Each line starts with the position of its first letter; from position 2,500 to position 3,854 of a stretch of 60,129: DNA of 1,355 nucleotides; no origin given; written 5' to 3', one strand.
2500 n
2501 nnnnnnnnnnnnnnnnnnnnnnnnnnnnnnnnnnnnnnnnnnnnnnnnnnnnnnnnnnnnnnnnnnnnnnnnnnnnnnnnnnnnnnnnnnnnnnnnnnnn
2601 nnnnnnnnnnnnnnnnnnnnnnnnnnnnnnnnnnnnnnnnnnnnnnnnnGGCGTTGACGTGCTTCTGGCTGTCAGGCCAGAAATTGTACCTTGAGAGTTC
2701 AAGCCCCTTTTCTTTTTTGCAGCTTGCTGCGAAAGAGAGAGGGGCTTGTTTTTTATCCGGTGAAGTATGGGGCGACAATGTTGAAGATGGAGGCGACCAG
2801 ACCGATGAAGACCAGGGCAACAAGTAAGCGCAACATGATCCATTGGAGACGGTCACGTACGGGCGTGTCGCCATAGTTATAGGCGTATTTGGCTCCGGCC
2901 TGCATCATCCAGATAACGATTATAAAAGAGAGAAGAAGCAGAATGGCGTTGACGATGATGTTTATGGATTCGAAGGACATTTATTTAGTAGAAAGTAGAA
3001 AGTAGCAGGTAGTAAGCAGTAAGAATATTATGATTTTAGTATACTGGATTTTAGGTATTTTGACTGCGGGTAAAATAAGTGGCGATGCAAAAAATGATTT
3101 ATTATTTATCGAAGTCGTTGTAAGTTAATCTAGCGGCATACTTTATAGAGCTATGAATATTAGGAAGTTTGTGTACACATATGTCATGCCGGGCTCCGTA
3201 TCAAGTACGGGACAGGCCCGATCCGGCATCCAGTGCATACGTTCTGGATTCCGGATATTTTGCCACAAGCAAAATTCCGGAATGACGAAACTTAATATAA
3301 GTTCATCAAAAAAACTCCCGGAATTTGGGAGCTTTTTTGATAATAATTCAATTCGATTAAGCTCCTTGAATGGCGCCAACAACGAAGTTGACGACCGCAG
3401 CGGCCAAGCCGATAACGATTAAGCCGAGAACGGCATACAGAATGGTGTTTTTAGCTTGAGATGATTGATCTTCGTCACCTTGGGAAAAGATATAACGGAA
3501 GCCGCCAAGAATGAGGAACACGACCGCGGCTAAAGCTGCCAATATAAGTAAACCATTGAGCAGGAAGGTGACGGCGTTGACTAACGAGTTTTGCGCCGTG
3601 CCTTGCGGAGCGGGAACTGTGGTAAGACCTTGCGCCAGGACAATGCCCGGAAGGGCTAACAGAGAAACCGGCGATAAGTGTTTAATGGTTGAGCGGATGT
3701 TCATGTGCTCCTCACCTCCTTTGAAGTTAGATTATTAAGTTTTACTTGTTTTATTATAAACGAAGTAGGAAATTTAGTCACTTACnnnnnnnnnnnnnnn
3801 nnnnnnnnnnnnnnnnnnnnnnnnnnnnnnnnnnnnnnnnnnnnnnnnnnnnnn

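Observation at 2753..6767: Array of seven VirB2/TrbC-like 'pilin' paralogs with no secretion machinery nearby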

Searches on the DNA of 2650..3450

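Call 58: search_rna_families(source=window, start=2650, end=3450, threshold=evalue, max_evalue=1)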
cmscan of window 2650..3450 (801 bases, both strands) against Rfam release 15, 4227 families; matches with E-value up to 1: 4.
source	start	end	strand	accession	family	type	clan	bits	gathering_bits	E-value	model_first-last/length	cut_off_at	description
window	3293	3349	+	RF03388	mir-9418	Gene; miRNA;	-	26.5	82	0.026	1-61/61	no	mir-9418 microRNA precursor family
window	3305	3364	-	RF01859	Phe_leader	Cis-reg; leader;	-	22.8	55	0.29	1-125/125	no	Phenylalanine leader peptide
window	3284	3341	+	RF01859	Phe_leader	Cis-reg; leader;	-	22.6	55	0.33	1-125/125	no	Phenylalanine leader peptide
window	2700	2748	+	RF03457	MIR173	Gene; miRNA;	-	20.2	70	0.29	1-102/102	no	MIR173 microRNA precursor family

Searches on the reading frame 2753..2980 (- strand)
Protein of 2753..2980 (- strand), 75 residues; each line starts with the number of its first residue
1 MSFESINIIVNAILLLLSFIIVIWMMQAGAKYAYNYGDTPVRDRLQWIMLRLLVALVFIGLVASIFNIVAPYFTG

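Call 3: search_protein_families(library=pfam, proteins=[window:2753-2980:-], max_evalue=1)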
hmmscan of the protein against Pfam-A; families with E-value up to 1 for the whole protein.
window:2753-2980:- (75 aa): 2 families
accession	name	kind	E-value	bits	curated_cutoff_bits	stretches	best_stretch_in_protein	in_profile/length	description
PF13273.12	DUF4064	-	0.0063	17.2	32.1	1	8-70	13-77/102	Protein of unknown function (DUF4064)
PF15330.11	SIT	-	0.66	10.9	27.6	1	10-39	6-38/114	SHP2-interacting transmembrane adaptor protein, SIT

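Call 4: search_protein_families(library=ncbifam, proteins=[window:2753-2980:-], max_evalue=1)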
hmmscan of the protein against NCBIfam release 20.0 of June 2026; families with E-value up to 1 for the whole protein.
window:2753-2980:- (75 aa): 5 families
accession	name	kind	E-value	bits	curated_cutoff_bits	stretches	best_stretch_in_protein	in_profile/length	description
NF045849.1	ICE_MMCAP2_0565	equivalog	0.0021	17.7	40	1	5-68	12-79/80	Mbov_0395 family pilin-like conjugal transfer protein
TIGR00908.1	2A0305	equivalog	0.0092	14.9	381.75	1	9-72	228-299/442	ethanolamine permease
NF053838.1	hit_Bd0108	equivalog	0.21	12.1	40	1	8-41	4-37/94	predatory lifecycle switch protein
NF006017.0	PRK08156.1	equivalog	0.41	9.8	394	1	2-69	127-194/367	EscU/YscU/HrcU family type III secretion system export apparatus switch protein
NF033218.1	anchor_AmaP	equivalog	0.65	9.7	55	1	6-66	7-70/166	alkaline shock response membrane anchor protein AmaP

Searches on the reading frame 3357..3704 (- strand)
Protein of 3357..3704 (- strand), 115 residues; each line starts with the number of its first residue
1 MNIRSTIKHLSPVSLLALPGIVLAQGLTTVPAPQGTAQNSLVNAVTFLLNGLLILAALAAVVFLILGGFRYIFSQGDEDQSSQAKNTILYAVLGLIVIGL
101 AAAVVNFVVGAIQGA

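Call 3: search_protein_families(library=pfam, proteins=[window:3357-3704:-], max_evalue=1)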
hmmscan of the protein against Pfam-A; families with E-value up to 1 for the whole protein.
window:3357-3704:- (115 aa): 12 families
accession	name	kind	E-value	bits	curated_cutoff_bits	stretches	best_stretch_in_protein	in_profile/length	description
PF18895.5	T4SS_pilin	-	5.2e-12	46.1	26.6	1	42-108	6-71/71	Type IV secretion system pilin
PF04956.18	TrbC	-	1.8e-05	25.3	27.9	1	6-107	12-97/98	TrbC/VIRB2 pilin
PF19297.4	QcrA_N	-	0.0021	17.9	27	1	28-108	39-118/222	QcrA subunit N-terminal region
PF19747.4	DUF6234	-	0.0076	17.1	27.5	1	51-111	13-74/129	Family of unknown function (DUF6234)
PF13268.11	DUF4059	-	0.0094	16.8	25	1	41-111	2-67/72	Protein of unknown function (DUF4059)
PF01127.27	Sdh_cyt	-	0.022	15.3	25.8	1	16-100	34-119/122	Succinate dehydrogenase/Fumarate reductase transmembrane subunit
PF01988.24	VIT1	-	0.052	13.8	28.1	1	49-110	162-213/214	VIT family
PF12430.13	ABA_GPCR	-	0.073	13.3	22.1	1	37-99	64-125/180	Abscisic acid G-protein coupled receptor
PF15202.11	Adipogenin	-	0.14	12.7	27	1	40-83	7-50/79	Adipogenin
PF00335.26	Tetraspanin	-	0.27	11.3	32.1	1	43-108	2-63/225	Tetraspanin family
PF24431.1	DUF7554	-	0.29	11.9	25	1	86-112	7-33/60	Family of unknown function (DUF7554)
PF06781.17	CrgA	-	0.45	11.1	24.8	1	81-110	28-57/89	Cell division protein CrgA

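Call 4: search_protein_families(library=ncbifam, proteins=[window:3357-3704:-], max_evalue=1)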
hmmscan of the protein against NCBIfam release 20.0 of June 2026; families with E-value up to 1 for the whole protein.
window:3357-3704:- (115 aa): 7 families
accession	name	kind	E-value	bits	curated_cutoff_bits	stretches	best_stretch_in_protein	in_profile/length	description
NF045849.1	ICE_MMCAP2_0565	equivalog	2.1e-09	36.9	40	1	38-112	6-80/80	Mbov_0395 family pilin-like conjugal transfer protein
NF045848.1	MMCAP2_0566_fam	domain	0.0014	18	90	1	51-112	60-123/322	MMCAP2_0566 family conjugal transfer protein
NF041554.1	SA1362_fam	subfamily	0.04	14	42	1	40-76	19-52/70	SA1362 family protein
TIGR03142.1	cytochro_ccmI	equivalog_domain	0.13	12.6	29.3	0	78-113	83-118/118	c-type cytochrome biogenesis protein CcmI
TIGR03943.1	TIGR03943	equivalog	0.18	11.1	88.8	1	50-106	11-70/221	TIGR03943 family putative permease subunit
NF047528.1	LIMLP_03685_anti-sigma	equivalog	0.28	10.3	200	1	53-85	64-96/347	LIMLP_03685 family anti-sigma factor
TIGR03745.1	conj_TIGR03745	hypoth_equivalog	0.75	9.6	52.5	0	14-99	6-92/105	TIGR03745 family integrating conjugative element membrane protein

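Call 53: search_solved_structures(query=A2, max_evalue=10, show_alignments=2)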
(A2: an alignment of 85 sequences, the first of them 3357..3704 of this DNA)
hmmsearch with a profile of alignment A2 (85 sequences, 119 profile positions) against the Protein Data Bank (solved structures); distinct sequences matched with E-value up to 10: 1.
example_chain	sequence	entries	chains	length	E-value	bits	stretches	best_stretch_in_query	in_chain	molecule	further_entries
1zza_A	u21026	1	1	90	0.43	13.9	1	50-76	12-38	Stannin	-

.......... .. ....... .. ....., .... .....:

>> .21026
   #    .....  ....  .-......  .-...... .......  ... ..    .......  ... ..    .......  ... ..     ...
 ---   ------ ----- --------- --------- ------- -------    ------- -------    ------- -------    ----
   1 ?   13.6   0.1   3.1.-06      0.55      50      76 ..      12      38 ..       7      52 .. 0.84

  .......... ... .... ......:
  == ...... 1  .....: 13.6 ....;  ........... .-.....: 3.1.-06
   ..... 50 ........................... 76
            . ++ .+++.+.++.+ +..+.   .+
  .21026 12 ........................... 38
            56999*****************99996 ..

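Call 59: predict_structure(alignment_id=A2)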
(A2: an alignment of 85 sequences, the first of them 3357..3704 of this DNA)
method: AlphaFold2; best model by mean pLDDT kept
length: 115 residues; sequences in the alignment: 85
mean_pLDDT: 87.1   pTM: 0.58
mean pLDDT of the five models: 87.1, 84.8, 84.7, 83.9, 81.8
residues with pLDDT >= 90: 62; 70-90: 40; 50-70: 13; < 50: 0
segments of 3 or more residues with pLDDT < 50: none
pLDDT, mean of each block of 10 residues (from residue 1): 78 82 72 64 88 96 97 95 97 98 93 86
secondary structure, 60 per line:
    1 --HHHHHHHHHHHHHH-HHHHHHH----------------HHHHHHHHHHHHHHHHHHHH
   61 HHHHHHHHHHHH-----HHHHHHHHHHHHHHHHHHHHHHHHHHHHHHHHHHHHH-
elements in order: H3-16 H18-24 H41-72 H78-114

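Call 61: fold_search(model_id=the predicted structure, library=pdb)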
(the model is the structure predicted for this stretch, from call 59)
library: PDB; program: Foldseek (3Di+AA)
matches with E <= 10: 233; with E <= 0.001: 0
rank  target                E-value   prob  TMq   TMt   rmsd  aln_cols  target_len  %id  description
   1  6cnn_A                2.5e-01  0.99  0.55  0.18  13.0       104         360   12  Cryo-EM structure of the human SK4/calmodulin channel complex in the Ca2+ bound state I (released 2018-05-02)
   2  9vub_A                4.5e-01  0.96  0.52  0.16  13.9       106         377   13  channel C complex with 3 (released 2026-03-11)
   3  9vub_C                6.1e-01  0.92  0.55  0.18  14.2       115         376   13  channel C complex with 3 (released 2026-03-11)
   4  1a91_MODEL_1_A        9.8e-01  0.94  0.50  0.68   2.5        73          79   16  SUBUNIT C OF THE F1FO ATP SYNTHASE OF ESCHERICHIA COLI; NMR, 10 STRUCTURES (released 1998-07-01)
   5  9vuc_B                1.0e+00  0.82  0.47  0.16  14.1       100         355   13  channel B complex with 2 (released 2026-03-11)
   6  8v2g_A                1.1e+00  0.75  0.48  0.16  14.3       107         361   13  Cryo-EM structure of the KCa2.2 channel in apo state (released 2025-04-23)
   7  9vu9_A                1.4e+00  0.69  0.49  0.17  14.0       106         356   13  channel D complex with 4 (released 2026-03-11)
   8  9a65_B                1.4e+00  0.28  0.33  0.09  20.7       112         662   14  Integrative model of YVAQ-MCPB by crosslinking MS and deep learning (released 2024-09-18)
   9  3q84_H                1.8e+00  0.84  0.51  0.22   2.4        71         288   14  Crystal structure of human PACSIN 1 F-BAR domain (released 2012-02-22)
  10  7qho_J                1.8e+00  0.30  0.37  0.41   6.4        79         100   22  Cytochrome bcc-aa3 supercomplex (respiratory supercomplex III2/IV2) from Corynebacterium glutamicum (as isolated) (released 2022-05-18)
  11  9o85_A                2.0e+00  0.57  0.53  0.17  14.7       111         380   14  Cryo-EM structure of KCa2.2_I/calmodulin channel in complex with rimtuzalcap (released 2025-06-18)
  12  3epv_C                2.2e+00  0.75  0.50  0.53   5.3        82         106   11  X-ray Structure of the Metal-sensor CnrX in both the Apo- and Copper-bound Forms (released 2008-11-25)
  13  6qum_Q                2.2e+00  0.47  0.40  0.57   4.5        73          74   20  Thermus thermophilus V/A-type ATPase/synthase, rotational state 1 (released 2019-08-28)
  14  8tt3_H                2.2e+00  0.47  0.36  0.18  23.9        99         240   14  S. thermodepolymerans KpsM-KpsE in Glycolipid 2 state with rigid body fitted KpsT (released 2024-04-17)
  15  7p3r_A                2.4e+00  0.30  0.38  0.16   4.8        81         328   14  Helical structure of the toxin MakA from Vibrio cholera (released 2022-02-23)
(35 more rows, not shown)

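Call 63: search_protein_families(library=pfam, alignment_id=A2, max_evalue=0.001)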
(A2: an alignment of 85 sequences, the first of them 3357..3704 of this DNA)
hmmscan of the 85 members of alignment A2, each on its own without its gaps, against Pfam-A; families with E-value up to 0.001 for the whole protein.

A. member 1, window:3357-3704:- (115 aa): 2 families
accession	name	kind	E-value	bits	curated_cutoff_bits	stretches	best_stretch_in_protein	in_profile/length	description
PF18895.5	T4SS_pilin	-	5.2e-12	46.1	26.6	1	42-108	6-71/71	Type IV secretion system pilin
PF04956.18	TrbC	-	1.8e-05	25.3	27.9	1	6-107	12-97/98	TrbC/VIRB2 pilin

B. families by the number of members that match (of 85 scanned): 9 families
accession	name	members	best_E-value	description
PF18895.5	T4SS_pilin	85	1.7e-16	Type IV secretion system pilin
PF04956.18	TrbC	49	5.2e-08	TrbC/VIRB2 pilin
PF19607.4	DUF6112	3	0.00025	Family of unknown function (DUF6112)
PF03994.20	DUF350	2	0.00028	Domain of Unknown Function (DUF350)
PF16943.10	T4SS_CagC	1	3.5e-05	Cag pathogenicity island, type IV secretory system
PF04893.22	Yip1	1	9.9e-05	Yip1 domain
PF11712.13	Vma12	1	0.00044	Endoplasmic reticulum-based factor for assembly of V-ATPase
PF06749.17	DUF1218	1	0.00071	Protein of unknown function (DUF1218)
PF13520.12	AA_permease_2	1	0.00096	Amino acid permease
